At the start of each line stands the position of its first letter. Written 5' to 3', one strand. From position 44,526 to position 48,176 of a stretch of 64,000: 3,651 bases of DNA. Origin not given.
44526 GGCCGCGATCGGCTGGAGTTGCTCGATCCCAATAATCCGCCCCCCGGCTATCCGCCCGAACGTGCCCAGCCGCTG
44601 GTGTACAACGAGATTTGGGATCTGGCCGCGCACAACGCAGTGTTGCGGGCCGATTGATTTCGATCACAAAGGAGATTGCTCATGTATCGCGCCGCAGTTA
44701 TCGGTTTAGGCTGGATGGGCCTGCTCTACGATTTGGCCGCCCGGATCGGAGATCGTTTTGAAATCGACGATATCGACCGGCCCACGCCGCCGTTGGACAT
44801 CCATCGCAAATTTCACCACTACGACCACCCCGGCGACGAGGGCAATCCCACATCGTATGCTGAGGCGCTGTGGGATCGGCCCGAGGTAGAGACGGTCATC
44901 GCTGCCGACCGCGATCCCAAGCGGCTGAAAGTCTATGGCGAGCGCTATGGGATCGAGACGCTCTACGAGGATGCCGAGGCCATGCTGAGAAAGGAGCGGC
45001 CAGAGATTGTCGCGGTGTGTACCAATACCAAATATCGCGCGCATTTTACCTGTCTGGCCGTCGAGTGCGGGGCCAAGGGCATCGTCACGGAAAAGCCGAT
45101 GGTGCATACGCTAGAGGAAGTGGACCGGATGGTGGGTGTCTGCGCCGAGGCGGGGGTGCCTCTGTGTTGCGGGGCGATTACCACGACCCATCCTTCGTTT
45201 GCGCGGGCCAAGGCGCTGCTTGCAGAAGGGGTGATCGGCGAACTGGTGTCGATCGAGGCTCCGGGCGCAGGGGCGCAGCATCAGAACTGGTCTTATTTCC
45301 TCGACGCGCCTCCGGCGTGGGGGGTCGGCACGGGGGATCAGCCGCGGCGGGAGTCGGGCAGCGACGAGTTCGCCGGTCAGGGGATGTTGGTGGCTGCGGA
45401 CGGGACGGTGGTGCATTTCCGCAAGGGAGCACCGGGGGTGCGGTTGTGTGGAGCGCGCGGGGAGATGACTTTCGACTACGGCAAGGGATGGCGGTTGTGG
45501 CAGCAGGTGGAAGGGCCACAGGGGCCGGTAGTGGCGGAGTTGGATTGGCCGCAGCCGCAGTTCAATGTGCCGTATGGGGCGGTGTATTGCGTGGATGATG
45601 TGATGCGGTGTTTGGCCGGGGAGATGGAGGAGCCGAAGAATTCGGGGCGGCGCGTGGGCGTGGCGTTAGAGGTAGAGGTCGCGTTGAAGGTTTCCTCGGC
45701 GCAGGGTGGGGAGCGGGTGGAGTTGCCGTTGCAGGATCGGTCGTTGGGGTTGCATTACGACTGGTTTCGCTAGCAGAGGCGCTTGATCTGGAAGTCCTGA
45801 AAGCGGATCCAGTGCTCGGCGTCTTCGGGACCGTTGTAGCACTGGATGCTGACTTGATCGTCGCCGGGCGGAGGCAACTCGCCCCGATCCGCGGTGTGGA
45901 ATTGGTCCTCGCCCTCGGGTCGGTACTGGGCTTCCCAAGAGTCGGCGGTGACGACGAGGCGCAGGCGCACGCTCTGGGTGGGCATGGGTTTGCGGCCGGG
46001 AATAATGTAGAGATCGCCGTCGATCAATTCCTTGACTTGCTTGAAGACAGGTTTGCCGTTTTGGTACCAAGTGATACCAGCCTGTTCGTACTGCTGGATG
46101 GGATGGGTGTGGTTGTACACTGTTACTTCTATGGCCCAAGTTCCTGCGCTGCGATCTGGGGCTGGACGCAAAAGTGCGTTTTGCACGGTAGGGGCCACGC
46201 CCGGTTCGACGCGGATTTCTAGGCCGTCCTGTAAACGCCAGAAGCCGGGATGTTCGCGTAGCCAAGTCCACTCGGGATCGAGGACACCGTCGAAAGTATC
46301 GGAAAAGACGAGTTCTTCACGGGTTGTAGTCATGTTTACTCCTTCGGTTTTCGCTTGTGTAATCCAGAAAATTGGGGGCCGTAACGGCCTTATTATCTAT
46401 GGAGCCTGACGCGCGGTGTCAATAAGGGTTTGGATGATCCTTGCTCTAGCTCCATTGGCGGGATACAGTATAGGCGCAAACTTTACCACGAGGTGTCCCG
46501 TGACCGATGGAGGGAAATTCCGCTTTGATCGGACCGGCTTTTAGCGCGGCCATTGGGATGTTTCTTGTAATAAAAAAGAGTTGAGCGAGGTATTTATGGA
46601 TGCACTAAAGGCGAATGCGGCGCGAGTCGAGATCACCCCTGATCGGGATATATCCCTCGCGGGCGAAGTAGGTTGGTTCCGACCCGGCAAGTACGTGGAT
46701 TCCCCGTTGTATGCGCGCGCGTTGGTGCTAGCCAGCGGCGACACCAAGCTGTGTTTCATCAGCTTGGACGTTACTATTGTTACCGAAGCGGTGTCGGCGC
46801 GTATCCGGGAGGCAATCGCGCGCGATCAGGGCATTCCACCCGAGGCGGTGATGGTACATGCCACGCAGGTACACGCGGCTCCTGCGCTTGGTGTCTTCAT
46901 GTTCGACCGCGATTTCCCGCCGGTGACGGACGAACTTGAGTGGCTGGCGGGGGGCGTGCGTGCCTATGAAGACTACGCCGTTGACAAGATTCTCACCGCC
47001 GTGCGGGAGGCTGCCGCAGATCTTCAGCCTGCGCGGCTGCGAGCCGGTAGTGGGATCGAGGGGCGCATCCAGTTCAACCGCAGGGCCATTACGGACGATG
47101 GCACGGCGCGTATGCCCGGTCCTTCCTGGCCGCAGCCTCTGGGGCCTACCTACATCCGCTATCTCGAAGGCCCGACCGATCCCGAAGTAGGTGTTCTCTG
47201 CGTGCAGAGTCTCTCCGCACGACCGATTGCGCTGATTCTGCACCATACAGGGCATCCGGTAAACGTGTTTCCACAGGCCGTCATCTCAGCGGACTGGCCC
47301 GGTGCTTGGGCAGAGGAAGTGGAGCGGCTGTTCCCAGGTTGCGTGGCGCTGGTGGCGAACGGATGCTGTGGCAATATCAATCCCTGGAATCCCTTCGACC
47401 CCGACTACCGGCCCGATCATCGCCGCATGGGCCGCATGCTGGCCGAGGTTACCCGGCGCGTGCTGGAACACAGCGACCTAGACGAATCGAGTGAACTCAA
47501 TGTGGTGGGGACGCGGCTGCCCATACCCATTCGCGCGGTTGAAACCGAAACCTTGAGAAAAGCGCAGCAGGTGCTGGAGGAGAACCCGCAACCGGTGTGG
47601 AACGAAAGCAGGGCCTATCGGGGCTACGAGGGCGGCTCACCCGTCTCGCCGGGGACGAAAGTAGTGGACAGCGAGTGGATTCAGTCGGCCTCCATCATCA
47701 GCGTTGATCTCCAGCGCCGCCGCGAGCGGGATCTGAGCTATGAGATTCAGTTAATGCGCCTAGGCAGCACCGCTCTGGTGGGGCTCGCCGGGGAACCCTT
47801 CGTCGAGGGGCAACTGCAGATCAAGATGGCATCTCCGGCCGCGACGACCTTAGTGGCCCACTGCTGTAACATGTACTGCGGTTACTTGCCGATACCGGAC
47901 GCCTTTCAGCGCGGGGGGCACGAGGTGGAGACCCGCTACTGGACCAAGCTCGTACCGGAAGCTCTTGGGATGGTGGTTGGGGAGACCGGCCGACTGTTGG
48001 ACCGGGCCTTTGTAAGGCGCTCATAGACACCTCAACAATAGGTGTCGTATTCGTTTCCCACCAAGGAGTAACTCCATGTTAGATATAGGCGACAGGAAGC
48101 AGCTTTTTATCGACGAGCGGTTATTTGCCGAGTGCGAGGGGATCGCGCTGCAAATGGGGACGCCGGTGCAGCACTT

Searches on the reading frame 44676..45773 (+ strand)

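Call 67: search_protein_families(library=pfam, proteins=[window:44676-45773:+], max_evalue=0.001)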
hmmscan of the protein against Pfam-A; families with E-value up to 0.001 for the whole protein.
window:44676-45773:+ (365 aa): 1 family
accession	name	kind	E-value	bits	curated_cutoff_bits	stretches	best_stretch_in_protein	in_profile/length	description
PF01408.29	GFO_IDH_MocA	-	4.4e-13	50.4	24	1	61-163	15-116/120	Oxidoreductase family, NAD-binding Rossmann fold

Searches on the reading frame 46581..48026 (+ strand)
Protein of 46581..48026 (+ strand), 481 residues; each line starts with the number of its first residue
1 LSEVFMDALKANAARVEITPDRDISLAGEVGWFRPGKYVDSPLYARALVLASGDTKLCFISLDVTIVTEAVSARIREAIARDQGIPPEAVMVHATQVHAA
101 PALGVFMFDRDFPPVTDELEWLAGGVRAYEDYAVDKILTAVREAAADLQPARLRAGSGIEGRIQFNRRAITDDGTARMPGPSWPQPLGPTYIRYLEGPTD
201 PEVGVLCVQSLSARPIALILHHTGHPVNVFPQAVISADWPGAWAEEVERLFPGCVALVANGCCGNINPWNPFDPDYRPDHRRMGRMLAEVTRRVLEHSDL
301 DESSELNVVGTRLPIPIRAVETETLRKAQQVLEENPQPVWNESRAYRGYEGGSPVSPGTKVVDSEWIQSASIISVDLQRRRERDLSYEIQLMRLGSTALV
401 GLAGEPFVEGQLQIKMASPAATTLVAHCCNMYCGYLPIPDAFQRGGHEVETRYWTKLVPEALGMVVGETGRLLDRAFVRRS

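Call 67: search_protein_families(library=pfam, proteins=[window:46581-48026:+], max_evalue=0.001)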
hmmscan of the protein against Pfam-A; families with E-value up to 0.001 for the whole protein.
window:46581-48026:+ (481 aa): 1 family
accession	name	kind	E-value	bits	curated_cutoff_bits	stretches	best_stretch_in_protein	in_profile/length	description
PF04734.18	Ceramidase_alk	-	6.4e-07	28.8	32.1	1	42-167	35-156/509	Neutral/alkaline non-lysosomal ceramidase, N-terminal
